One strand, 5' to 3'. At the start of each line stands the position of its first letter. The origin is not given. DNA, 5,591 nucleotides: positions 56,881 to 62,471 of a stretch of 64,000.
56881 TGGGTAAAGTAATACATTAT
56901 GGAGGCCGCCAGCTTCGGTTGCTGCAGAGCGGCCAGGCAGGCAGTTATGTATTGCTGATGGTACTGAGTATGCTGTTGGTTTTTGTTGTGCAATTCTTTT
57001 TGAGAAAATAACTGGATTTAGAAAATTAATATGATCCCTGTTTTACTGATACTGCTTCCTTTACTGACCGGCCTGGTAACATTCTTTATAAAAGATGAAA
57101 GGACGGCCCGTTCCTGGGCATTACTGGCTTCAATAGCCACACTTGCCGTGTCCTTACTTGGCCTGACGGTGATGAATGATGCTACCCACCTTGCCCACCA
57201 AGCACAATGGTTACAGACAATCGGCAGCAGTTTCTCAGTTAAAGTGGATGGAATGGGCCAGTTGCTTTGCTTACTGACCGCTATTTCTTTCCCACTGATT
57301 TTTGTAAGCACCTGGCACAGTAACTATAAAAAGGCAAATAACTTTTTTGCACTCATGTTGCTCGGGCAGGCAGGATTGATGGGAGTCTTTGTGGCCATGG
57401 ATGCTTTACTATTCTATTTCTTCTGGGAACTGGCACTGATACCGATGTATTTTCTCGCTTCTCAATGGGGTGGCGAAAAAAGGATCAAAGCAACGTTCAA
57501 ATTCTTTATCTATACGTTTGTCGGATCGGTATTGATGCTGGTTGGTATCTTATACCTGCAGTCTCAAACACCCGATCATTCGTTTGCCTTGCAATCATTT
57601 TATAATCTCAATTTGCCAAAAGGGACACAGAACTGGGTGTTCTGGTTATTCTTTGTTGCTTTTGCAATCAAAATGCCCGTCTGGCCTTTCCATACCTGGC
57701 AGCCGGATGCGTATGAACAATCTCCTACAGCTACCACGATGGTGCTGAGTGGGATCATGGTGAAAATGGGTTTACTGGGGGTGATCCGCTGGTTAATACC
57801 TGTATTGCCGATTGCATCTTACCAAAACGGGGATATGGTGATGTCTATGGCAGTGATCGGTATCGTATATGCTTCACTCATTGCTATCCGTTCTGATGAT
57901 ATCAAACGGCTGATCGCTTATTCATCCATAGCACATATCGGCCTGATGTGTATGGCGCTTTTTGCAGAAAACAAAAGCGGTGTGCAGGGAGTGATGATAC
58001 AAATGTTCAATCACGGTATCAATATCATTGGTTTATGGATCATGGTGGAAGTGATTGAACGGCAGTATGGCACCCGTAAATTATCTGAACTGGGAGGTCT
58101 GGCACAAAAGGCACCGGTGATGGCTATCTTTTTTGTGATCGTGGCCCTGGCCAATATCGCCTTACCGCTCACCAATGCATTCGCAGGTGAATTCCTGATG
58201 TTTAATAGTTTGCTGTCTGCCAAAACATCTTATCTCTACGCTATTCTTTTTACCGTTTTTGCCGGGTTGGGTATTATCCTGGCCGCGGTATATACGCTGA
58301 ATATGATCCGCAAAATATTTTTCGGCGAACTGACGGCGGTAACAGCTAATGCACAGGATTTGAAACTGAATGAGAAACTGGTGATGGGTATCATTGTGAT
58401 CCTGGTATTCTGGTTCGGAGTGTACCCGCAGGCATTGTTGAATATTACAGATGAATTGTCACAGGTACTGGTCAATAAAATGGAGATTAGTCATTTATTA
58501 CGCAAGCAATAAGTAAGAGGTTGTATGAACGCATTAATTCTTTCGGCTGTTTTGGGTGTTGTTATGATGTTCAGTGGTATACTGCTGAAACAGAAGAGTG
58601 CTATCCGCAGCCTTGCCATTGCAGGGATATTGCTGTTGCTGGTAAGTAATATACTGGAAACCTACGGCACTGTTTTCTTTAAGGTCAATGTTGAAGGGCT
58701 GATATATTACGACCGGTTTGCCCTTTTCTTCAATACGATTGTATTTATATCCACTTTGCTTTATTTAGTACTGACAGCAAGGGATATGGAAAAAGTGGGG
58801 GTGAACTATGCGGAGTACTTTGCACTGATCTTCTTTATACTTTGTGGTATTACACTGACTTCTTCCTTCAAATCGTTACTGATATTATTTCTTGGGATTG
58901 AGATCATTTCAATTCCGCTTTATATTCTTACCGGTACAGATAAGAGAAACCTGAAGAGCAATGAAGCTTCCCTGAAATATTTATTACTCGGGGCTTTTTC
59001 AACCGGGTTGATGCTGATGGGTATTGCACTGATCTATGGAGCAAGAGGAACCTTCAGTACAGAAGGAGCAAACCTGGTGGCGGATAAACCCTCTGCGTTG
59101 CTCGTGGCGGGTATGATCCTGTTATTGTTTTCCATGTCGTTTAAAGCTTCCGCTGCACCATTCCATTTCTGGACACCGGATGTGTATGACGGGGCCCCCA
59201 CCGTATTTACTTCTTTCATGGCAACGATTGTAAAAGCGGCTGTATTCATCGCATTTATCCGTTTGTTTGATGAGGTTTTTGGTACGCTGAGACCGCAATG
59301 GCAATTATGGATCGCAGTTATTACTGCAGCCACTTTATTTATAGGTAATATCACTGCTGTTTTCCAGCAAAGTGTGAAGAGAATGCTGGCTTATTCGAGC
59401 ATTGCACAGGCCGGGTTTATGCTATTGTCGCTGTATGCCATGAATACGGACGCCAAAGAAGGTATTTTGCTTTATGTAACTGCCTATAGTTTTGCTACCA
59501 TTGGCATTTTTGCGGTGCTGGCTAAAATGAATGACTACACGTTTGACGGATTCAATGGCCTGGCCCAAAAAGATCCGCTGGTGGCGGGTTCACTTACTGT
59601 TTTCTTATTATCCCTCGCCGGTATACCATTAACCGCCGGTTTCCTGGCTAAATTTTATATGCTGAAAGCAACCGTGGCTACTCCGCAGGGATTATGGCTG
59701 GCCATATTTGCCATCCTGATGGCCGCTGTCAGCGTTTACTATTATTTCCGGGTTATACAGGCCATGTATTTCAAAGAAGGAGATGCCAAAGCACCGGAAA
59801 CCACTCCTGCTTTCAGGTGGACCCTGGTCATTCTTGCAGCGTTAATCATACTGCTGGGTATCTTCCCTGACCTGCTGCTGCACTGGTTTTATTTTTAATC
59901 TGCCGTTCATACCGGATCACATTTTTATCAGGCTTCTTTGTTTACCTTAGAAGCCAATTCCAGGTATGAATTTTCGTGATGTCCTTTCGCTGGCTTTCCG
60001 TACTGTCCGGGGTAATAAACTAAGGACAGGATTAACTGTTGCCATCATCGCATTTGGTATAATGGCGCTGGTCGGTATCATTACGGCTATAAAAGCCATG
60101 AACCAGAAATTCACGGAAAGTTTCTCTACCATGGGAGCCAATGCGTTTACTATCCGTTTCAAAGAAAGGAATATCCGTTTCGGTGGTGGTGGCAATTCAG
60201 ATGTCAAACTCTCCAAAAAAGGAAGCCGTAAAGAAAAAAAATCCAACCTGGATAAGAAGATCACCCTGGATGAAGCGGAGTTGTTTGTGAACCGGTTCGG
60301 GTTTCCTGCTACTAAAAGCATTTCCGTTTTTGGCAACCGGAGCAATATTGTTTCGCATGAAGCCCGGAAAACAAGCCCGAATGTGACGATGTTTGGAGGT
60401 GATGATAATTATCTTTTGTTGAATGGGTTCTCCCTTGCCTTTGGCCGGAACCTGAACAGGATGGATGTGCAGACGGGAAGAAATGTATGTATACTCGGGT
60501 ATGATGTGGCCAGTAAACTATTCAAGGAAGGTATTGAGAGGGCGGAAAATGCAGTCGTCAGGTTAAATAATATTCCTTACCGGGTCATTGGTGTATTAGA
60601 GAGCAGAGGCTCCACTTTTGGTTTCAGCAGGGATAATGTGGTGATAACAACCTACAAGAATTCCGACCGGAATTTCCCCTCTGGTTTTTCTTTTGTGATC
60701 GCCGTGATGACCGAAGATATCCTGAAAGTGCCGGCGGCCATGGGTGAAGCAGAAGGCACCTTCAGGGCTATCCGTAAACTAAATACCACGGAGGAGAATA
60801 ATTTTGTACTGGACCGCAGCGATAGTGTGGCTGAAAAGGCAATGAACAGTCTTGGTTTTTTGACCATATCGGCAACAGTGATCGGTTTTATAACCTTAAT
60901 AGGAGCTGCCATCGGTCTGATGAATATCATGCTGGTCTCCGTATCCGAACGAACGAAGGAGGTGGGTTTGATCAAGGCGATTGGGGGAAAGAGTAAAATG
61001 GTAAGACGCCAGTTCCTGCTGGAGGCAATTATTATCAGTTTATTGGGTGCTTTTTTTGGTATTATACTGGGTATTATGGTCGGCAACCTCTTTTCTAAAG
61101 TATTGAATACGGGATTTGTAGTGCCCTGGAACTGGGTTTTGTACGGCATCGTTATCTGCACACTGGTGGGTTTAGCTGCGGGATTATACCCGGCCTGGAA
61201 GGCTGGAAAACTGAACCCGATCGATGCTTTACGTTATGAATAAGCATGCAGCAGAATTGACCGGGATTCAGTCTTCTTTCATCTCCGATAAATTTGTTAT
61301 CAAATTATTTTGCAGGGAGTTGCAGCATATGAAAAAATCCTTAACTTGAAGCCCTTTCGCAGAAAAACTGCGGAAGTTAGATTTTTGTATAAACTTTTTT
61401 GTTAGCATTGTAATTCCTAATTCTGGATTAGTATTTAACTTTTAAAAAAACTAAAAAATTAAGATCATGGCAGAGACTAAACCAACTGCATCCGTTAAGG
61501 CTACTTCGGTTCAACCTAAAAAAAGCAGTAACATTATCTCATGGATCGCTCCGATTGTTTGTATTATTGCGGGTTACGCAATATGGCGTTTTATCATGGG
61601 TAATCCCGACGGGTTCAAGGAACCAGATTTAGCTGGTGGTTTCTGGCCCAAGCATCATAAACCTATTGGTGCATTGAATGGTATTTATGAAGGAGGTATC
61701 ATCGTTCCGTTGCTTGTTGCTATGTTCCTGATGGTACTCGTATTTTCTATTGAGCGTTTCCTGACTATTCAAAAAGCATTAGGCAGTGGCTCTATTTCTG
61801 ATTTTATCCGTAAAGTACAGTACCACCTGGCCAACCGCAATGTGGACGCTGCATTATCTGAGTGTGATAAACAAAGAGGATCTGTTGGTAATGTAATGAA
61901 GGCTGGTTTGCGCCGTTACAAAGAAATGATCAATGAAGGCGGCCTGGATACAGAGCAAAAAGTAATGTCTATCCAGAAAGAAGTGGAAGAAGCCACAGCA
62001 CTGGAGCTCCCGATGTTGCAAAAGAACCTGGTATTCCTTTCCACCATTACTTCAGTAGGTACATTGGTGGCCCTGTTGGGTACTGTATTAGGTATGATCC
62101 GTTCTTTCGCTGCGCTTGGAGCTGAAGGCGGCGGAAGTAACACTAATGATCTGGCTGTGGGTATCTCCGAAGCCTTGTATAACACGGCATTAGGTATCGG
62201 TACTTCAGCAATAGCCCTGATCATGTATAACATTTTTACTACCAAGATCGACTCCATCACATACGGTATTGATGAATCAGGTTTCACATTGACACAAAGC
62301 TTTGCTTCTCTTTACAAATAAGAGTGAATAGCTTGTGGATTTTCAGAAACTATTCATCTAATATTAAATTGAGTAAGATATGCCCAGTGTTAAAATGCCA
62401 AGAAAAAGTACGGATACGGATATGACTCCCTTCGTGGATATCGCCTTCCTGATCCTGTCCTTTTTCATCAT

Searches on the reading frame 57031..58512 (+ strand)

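Call 39: search_protein_families(library=pfam, proteins=[window:57031-58512:+], max_evalue=0.001)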
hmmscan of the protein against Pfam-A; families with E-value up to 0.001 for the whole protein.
window:57031-58512:+ (493 aa): 1 family
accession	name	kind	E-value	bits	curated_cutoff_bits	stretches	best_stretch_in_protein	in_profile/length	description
PF00361.26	Proton_antipo_M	-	1.2e-72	245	21.5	1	122-408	1-290/294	NADH:quinone oxidoreductase/Mrp antiporter, TM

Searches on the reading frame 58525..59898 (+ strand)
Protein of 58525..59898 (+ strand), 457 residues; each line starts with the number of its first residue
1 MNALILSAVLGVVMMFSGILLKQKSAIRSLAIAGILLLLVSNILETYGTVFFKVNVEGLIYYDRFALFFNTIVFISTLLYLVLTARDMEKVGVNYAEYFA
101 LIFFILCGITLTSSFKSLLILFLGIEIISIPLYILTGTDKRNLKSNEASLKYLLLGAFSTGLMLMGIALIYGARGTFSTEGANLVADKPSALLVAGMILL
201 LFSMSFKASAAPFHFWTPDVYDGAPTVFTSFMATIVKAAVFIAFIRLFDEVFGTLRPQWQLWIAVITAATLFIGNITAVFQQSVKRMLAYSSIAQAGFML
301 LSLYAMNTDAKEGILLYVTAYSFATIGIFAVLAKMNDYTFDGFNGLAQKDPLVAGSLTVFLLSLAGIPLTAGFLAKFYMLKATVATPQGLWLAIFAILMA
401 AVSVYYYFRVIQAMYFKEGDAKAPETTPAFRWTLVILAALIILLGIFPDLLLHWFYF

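Call 39: search_protein_families(library=pfam, proteins=[window:58525-59898:+], max_evalue=0.001)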
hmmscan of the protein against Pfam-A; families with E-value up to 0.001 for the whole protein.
window:58525-59898:+ (457 aa): 1 family
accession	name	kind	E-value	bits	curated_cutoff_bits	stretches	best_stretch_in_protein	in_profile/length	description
PF00361.26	Proton_antipo_M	-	9.6e-65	219.1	21.5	1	117-395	3-287/294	NADH:quinone oxidoreductase/Mrp antiporter, TM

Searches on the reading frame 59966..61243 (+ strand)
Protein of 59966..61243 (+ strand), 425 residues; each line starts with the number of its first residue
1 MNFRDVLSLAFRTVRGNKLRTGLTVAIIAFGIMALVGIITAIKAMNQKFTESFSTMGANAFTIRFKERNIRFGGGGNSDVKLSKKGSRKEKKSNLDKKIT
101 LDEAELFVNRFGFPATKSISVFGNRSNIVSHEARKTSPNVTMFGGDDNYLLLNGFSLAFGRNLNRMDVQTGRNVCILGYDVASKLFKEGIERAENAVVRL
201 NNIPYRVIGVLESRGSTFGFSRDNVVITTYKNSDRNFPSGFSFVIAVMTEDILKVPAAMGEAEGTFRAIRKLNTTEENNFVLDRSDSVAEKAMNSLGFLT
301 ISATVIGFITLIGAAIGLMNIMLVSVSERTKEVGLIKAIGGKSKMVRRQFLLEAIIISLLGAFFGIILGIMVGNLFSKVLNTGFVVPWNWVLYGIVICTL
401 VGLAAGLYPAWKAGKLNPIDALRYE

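Call 39: search_protein_families(library=pfam, proteins=[window:59966-61243:+], max_evalue=0.001)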
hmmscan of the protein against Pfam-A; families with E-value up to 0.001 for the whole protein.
window:59966-61243:+ (425 aa): 2 families
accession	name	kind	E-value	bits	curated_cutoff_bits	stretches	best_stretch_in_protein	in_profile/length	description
PF12704.14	MacB_PCD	-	5.1e-31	109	27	1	21-261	1-203/207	MacB-like periplasmic core domain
PF02687.27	FtsX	-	1.4e-22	80.5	25.5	1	305-418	2-120/120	FtsX-like permease C-terminal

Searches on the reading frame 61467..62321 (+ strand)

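Call 39: search_protein_families(library=pfam, proteins=[window:61467-62321:+], max_evalue=0.001)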
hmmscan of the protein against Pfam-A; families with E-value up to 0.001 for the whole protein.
window:61467-62321:+ (284 aa): 1 family
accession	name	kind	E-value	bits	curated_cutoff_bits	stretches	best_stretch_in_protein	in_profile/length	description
PF01618.21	MotA_ExbB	-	1.6e-26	92.9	22.9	1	141-267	7-124/127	MotA/TolQ/ExbB proton channel family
